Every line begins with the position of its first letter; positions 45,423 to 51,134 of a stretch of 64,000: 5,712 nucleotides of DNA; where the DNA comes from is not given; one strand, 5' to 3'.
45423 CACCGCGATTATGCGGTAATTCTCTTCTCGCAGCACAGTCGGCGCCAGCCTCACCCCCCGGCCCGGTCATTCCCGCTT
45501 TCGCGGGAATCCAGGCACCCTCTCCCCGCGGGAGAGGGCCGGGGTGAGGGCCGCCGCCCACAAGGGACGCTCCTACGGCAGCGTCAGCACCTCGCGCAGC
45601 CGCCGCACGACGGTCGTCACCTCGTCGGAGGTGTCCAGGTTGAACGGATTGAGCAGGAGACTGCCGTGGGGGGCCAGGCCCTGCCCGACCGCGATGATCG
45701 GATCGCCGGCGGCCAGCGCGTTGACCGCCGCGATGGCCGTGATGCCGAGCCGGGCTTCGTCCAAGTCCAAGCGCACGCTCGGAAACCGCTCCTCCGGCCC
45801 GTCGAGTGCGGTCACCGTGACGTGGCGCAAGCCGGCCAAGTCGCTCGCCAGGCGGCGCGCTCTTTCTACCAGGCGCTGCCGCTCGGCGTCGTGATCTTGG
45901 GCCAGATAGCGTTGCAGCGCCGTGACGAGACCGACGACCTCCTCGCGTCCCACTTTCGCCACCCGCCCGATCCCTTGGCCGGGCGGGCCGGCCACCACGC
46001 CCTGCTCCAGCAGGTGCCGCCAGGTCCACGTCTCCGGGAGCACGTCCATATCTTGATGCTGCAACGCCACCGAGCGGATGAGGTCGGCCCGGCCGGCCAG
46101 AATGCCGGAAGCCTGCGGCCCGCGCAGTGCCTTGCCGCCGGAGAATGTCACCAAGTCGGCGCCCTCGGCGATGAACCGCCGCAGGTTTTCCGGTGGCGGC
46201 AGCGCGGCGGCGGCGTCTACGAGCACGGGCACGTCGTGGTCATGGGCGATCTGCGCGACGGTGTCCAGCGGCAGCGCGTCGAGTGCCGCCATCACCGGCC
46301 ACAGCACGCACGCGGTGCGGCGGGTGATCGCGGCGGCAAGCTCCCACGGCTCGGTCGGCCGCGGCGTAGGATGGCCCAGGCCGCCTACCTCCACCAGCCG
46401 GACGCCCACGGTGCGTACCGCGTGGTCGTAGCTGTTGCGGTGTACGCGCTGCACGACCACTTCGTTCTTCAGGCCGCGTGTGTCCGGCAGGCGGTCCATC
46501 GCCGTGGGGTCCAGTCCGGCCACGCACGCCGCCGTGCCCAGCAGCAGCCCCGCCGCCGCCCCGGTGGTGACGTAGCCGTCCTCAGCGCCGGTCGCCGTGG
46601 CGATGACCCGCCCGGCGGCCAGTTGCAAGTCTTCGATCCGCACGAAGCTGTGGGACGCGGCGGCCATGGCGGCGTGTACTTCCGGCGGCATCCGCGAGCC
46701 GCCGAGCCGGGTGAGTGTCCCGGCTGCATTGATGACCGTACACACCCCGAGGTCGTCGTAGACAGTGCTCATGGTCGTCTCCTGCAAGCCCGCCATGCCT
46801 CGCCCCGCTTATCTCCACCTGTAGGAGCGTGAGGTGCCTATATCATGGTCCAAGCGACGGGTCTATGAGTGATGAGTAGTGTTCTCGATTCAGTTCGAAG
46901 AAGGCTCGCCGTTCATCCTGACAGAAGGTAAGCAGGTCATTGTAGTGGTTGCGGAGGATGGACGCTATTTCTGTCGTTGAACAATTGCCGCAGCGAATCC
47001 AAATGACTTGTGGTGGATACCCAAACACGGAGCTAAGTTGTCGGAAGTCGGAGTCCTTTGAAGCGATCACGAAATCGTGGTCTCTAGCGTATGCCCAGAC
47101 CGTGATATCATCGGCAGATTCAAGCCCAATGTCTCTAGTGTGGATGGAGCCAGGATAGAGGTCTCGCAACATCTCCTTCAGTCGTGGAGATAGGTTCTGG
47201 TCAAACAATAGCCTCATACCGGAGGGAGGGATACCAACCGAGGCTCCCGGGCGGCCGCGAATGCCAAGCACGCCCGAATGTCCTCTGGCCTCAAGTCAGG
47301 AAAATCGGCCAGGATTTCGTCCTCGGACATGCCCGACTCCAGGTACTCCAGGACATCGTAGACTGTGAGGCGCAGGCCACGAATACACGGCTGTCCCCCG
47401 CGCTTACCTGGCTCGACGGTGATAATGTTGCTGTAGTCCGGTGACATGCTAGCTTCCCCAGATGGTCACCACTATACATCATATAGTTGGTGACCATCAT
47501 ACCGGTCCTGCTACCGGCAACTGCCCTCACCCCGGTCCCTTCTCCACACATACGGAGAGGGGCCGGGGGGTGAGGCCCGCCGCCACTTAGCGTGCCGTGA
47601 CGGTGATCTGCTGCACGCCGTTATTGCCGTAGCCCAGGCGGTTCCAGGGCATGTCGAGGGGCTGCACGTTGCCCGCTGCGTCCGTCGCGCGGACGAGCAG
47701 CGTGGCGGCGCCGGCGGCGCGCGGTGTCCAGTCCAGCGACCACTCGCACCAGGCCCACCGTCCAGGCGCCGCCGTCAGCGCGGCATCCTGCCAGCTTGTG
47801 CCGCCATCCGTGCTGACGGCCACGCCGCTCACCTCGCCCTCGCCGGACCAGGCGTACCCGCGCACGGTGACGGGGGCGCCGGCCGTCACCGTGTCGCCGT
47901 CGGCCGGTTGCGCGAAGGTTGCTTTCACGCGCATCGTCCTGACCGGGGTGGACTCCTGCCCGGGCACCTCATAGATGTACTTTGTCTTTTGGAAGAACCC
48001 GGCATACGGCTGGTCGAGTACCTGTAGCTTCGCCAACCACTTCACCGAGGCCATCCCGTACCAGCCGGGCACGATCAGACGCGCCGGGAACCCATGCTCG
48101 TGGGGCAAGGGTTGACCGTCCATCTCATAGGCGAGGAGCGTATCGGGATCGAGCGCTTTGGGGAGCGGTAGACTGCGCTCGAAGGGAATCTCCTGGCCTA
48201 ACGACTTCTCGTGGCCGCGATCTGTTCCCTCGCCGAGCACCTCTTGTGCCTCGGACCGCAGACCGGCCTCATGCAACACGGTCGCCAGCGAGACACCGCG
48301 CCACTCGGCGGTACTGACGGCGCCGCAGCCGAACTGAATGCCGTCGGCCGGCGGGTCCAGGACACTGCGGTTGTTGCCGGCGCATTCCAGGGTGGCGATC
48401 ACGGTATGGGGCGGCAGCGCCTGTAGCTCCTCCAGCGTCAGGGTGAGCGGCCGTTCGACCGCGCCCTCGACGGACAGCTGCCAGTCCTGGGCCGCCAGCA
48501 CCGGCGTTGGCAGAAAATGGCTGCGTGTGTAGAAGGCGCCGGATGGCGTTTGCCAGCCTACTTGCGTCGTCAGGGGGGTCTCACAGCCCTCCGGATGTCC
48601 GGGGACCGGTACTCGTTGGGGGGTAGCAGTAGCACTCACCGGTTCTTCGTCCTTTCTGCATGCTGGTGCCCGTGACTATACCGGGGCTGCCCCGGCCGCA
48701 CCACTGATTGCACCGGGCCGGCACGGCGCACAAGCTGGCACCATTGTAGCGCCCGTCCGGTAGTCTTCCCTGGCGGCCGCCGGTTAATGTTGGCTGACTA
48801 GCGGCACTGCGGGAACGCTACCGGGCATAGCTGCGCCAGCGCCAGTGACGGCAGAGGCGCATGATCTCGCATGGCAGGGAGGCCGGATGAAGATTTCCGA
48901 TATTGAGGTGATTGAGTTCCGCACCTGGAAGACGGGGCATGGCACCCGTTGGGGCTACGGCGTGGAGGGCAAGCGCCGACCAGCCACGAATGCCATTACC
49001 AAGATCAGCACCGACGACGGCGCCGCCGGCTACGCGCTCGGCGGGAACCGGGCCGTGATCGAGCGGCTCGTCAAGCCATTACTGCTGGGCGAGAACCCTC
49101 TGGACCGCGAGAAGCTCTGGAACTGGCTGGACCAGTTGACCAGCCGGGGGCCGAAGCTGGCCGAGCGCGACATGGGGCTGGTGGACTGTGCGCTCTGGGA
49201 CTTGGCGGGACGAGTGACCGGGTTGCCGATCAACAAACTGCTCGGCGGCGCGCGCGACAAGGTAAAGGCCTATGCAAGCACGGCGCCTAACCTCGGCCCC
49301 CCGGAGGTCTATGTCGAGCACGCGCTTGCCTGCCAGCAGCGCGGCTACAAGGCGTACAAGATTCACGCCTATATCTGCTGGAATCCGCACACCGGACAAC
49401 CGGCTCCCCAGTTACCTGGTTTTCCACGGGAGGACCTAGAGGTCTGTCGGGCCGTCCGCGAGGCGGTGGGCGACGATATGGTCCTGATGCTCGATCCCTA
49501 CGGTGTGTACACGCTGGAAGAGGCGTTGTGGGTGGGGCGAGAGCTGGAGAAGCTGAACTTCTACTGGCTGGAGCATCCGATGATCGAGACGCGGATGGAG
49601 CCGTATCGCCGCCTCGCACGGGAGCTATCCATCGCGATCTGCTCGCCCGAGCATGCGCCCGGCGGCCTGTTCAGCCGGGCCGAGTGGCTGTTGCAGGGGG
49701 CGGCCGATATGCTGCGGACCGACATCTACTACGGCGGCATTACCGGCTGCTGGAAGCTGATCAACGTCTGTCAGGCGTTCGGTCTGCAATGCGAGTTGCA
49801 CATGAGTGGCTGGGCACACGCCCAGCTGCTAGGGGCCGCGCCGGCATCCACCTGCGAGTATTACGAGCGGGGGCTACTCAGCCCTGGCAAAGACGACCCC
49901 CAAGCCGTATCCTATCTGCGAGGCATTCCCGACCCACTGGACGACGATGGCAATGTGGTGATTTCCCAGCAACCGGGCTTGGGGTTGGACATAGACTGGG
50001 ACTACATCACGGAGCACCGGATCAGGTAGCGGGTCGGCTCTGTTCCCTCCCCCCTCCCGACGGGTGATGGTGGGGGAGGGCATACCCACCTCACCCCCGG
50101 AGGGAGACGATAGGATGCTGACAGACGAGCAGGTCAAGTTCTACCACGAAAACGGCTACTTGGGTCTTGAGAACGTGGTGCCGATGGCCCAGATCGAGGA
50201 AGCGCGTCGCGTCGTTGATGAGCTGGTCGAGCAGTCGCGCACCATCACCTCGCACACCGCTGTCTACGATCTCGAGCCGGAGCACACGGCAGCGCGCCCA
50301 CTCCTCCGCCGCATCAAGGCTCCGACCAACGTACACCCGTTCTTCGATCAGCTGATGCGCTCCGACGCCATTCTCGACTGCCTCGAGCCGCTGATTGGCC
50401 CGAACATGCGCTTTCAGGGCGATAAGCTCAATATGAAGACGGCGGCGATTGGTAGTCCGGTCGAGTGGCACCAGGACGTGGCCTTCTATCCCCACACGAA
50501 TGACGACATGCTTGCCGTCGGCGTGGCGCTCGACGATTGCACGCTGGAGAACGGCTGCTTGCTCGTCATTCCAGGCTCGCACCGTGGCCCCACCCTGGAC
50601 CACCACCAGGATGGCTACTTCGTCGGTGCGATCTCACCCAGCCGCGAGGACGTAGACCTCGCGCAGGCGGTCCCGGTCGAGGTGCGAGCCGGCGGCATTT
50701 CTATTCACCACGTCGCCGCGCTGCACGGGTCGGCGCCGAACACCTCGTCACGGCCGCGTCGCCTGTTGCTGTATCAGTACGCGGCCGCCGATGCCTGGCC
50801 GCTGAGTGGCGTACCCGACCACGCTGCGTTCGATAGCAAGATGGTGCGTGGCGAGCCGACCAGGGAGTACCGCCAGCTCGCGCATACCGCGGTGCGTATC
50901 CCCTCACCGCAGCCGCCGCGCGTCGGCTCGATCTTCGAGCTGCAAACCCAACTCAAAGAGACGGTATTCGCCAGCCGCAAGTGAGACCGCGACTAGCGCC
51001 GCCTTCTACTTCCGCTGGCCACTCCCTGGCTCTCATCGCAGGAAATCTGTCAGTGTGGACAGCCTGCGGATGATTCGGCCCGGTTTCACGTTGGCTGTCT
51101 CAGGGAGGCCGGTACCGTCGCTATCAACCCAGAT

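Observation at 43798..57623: Solute-binding lipoproteins carrying collagen-like (Gly-X-Y)9-10 tracts and VVEK-repeat stalks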

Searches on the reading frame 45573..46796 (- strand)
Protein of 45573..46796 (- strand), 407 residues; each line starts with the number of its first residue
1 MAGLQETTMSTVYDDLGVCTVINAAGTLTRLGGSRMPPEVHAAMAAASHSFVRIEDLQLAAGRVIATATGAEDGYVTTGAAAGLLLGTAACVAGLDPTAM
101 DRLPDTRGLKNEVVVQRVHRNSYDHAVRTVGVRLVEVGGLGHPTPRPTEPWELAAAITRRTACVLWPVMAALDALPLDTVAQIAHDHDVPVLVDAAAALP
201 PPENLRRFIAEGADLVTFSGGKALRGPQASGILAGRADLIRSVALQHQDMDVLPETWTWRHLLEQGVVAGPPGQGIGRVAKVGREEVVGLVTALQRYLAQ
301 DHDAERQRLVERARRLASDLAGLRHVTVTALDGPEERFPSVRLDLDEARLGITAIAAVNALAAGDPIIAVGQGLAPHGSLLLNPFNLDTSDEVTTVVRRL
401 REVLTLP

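Call 23: search_protein_families(library=pfam, proteins=[window:45573-46796:-], max_evalue=0.001)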
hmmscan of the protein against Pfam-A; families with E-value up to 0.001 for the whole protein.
window:45573-46796:- (407 aa): 4 families
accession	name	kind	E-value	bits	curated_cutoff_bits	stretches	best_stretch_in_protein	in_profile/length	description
PF03841.19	SelA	-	1.1e-08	35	22.8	1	125-243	106-233/367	L-seryl-tRNA selenium transferase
PF01041.23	DegT_DnrJ_EryC1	-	1.3e-05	25.1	19.8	1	148-219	100-169/360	DegT/DnrJ/EryC1/StrS aminotransferase family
PF00266.25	Aminotran_5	-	0.00016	21.2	21.5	1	175-242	156-220/371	Aminotransferase class-V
PF01212.27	Beta_elim_lyase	-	0.00043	20.1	27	1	177-248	151-224/288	Beta-eliminating lyase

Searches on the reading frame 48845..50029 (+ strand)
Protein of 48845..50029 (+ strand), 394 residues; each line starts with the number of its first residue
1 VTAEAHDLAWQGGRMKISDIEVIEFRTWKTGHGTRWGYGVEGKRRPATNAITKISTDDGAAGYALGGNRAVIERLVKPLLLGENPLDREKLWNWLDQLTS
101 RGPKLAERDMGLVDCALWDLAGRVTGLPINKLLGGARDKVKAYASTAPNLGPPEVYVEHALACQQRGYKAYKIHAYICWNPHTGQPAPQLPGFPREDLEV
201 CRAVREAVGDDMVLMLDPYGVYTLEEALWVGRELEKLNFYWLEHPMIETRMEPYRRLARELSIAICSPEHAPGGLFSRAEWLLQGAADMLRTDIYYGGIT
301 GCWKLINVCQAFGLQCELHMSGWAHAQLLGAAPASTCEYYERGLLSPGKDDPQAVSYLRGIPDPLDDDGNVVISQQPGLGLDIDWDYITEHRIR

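Call 68: search_protein_families(library=pfam, proteins=[window:48845-50029:+], max_evalue=0.0001)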
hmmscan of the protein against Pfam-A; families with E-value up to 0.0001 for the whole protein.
window:48845-50029:+ (394 aa): 2 families
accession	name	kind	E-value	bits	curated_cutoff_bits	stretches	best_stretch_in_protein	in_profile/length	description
PF13378.12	MR_MLE_C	-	2.2e-38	132.6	29.4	1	157-386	3-218/219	Enolase C-terminal domain-like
PF02746.21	MR_MLE_N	-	1.9e-07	31.7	22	1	50-134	29-117/117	Mandelate racemase / muconate lactonizing enzyme, N-terminal domain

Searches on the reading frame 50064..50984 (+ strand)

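Call 68: search_protein_families(library=pfam, proteins=[window:50064-50984:+], max_evalue=0.0001)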
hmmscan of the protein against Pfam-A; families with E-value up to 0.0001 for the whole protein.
window:50064-50984:+ (306 aa): 1 family
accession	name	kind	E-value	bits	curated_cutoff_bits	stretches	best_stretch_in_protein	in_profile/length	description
PF05721.19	PhyH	-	1.4e-35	123.9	22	1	27-233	1-212/213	Phytanoyl-CoA dioxygenase (PhyH)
